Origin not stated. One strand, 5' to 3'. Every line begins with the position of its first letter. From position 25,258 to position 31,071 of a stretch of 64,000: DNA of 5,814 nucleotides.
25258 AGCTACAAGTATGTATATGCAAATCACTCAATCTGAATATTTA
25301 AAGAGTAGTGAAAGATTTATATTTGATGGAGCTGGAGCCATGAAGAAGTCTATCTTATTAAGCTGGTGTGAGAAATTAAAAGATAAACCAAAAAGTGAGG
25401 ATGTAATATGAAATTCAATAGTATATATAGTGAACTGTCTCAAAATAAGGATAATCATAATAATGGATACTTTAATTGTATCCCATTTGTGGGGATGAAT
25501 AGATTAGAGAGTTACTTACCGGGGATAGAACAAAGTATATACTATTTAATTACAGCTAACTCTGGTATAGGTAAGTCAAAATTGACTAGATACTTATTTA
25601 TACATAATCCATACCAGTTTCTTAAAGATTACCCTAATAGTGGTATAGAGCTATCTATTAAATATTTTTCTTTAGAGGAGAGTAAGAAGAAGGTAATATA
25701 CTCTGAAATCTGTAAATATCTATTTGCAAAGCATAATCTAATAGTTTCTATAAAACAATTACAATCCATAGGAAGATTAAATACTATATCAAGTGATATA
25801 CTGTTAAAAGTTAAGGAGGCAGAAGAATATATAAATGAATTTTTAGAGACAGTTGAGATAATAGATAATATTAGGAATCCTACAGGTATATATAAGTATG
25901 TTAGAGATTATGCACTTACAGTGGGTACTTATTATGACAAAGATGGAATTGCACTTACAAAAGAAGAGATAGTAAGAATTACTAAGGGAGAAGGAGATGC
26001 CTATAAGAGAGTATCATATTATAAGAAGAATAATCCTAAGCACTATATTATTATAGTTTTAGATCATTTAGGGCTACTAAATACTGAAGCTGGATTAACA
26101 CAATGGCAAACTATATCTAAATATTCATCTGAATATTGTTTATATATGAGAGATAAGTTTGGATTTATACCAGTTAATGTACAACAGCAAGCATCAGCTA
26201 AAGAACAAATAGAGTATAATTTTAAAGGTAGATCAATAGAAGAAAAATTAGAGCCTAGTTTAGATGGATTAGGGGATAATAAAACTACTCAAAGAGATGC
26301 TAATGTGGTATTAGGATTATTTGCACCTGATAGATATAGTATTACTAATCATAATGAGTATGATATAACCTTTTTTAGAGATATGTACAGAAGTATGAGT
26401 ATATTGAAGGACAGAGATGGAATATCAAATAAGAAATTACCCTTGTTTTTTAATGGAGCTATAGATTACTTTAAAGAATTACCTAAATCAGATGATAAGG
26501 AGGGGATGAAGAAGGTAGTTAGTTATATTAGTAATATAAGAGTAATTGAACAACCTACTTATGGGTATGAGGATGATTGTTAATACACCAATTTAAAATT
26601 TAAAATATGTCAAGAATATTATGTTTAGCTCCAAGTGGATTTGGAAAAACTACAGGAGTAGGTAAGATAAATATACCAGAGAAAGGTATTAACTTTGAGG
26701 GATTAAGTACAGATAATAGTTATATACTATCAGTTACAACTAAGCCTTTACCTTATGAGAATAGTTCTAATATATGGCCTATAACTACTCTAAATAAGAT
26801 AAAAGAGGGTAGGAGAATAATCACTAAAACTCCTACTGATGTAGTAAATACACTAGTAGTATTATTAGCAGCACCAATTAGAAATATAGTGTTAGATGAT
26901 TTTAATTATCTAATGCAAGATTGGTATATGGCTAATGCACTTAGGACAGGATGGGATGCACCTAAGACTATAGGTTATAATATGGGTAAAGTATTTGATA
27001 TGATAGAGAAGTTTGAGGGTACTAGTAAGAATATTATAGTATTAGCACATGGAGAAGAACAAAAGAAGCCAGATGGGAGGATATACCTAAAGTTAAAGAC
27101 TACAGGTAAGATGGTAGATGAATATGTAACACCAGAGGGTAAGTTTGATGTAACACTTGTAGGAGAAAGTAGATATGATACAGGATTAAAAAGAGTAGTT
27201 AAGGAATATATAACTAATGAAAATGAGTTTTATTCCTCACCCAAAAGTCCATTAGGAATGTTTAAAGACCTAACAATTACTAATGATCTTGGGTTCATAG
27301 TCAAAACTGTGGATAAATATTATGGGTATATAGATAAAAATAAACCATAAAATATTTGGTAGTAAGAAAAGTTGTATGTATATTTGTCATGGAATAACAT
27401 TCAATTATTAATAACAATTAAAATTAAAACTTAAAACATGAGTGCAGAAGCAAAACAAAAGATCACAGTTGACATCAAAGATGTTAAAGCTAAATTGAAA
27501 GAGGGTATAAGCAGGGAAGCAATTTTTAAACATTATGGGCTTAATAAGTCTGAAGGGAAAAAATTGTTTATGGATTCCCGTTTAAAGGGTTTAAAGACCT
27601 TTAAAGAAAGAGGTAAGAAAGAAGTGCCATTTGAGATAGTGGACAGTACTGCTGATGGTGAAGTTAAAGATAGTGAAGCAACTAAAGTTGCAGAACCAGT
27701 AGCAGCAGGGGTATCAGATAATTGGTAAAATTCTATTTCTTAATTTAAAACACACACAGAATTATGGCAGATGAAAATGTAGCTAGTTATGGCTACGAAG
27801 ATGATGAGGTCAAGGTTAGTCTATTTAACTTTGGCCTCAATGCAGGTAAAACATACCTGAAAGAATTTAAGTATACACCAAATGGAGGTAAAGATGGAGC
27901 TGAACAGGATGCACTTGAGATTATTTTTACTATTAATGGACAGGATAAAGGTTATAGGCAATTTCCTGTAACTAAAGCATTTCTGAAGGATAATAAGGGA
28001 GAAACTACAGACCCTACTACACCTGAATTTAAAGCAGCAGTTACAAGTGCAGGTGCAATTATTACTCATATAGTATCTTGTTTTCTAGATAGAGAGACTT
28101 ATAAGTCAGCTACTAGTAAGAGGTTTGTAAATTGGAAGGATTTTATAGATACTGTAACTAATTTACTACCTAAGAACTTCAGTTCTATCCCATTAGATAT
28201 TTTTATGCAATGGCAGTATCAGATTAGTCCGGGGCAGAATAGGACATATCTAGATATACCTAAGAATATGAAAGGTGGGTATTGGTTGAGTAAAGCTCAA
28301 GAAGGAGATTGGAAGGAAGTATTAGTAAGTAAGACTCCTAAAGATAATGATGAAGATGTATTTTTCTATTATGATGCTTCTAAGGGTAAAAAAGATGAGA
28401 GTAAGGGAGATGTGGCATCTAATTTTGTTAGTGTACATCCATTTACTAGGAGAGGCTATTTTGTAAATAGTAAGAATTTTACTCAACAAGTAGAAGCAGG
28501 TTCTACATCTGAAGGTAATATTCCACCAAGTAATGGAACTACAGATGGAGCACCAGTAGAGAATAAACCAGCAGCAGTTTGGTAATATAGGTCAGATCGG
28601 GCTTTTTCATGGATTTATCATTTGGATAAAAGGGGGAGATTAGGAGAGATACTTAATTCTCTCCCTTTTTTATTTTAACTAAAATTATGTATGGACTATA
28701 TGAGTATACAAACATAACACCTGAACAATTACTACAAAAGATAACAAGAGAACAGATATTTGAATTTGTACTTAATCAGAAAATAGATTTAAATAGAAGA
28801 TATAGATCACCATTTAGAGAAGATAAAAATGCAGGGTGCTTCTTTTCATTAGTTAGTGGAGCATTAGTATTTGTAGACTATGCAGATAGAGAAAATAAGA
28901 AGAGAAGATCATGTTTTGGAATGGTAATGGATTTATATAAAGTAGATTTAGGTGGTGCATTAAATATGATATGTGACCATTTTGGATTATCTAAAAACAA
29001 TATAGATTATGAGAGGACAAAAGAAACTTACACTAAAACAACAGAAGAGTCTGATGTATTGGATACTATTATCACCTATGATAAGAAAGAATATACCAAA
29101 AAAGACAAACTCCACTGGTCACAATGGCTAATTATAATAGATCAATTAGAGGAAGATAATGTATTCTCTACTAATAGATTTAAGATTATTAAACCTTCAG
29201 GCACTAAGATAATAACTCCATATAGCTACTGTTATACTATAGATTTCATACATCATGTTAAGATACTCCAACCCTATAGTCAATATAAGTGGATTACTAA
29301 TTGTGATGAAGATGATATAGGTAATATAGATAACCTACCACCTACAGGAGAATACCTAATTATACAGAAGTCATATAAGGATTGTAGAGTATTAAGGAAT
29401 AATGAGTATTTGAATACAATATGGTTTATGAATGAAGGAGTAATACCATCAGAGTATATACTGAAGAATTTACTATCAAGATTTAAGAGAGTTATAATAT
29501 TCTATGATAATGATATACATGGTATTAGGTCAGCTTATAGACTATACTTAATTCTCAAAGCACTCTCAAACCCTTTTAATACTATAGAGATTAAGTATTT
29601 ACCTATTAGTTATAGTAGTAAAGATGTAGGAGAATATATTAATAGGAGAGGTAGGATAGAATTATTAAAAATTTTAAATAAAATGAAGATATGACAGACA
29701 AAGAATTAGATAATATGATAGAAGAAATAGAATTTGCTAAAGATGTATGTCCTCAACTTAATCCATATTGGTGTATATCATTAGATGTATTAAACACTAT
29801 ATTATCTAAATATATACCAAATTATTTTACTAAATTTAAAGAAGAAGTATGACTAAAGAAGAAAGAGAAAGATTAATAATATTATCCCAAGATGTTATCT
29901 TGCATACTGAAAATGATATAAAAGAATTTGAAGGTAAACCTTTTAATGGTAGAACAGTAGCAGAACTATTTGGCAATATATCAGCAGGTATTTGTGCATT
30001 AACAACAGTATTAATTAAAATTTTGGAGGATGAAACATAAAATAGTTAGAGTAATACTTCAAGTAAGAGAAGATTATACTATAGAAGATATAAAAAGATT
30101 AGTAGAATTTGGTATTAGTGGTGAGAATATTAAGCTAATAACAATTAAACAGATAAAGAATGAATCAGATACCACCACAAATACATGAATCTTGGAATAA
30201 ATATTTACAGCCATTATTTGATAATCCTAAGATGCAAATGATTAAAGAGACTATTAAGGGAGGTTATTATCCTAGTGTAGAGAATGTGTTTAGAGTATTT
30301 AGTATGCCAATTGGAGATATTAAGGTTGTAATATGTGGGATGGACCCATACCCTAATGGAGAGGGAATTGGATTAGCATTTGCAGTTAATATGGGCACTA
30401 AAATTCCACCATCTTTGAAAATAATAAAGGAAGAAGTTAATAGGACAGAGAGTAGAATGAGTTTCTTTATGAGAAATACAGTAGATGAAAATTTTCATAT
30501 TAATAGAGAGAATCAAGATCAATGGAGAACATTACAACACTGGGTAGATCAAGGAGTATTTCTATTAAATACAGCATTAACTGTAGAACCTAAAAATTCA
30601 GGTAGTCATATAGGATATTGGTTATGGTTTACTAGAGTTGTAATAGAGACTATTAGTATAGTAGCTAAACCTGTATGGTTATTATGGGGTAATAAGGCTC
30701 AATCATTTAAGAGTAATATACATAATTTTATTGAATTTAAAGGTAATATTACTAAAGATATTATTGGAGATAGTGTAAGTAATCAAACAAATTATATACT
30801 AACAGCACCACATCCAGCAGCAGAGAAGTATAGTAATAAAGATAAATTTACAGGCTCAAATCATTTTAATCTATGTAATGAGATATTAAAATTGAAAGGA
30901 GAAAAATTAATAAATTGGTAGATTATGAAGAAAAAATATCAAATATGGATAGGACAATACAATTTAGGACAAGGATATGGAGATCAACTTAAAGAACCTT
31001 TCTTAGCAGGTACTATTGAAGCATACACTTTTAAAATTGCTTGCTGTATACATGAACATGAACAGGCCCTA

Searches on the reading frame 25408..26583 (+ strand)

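Call 65: search_protein_families(library=pfam, proteins=[window:25408-26583:+], max_evalue=0.01)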
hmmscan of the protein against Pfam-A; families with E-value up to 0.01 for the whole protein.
window:25408-26583:+ (391 aa): 1 family
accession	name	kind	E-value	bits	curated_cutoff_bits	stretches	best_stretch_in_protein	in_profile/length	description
PF03796.21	DnaB_C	-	1.1e-06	28.6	27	0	208-356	127-254/255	DnaB-like helicase C terminal domain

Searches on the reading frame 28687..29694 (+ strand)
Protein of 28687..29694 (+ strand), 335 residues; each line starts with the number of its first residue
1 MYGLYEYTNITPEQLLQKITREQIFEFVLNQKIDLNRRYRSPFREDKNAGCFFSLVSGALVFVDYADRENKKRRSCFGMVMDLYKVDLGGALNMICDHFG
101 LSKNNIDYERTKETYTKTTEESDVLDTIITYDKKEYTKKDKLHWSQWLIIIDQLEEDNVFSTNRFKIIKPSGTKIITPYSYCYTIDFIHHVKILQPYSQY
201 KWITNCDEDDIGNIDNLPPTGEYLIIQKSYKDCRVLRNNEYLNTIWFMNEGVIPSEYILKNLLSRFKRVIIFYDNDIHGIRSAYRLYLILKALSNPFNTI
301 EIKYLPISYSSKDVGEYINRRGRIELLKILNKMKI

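Call 65: search_protein_families(library=pfam, proteins=[window:28687-29694:+], max_evalue=0.01)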
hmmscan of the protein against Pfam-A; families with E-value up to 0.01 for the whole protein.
window:28687-29694:+ (335 aa): 3 families
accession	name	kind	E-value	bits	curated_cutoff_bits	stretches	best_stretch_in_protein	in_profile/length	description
PF13662.12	Toprim_4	-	1.8e-05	25.3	25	1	224-288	3-72/85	Toprim domain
PF01751.28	Toprim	-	0.00029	21.4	23.1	1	258-302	48-93/96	Toprim domain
PF13155.12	Toprim_2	-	0.0017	19.2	22.1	0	259-317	34-87/88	Toprim-like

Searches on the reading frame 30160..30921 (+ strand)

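Call 65: search_protein_families(library=pfam, proteins=[window:30160-30921:+], max_evalue=0.01)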
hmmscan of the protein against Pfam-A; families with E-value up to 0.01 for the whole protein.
window:30160-30921:+ (253 aa): 1 family
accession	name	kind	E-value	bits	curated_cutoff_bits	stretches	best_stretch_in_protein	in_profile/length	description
PF03167.25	UDG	-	1.5e-08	35.2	24.3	1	53-244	7-141/141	Uracil DNA glycosylase superfamily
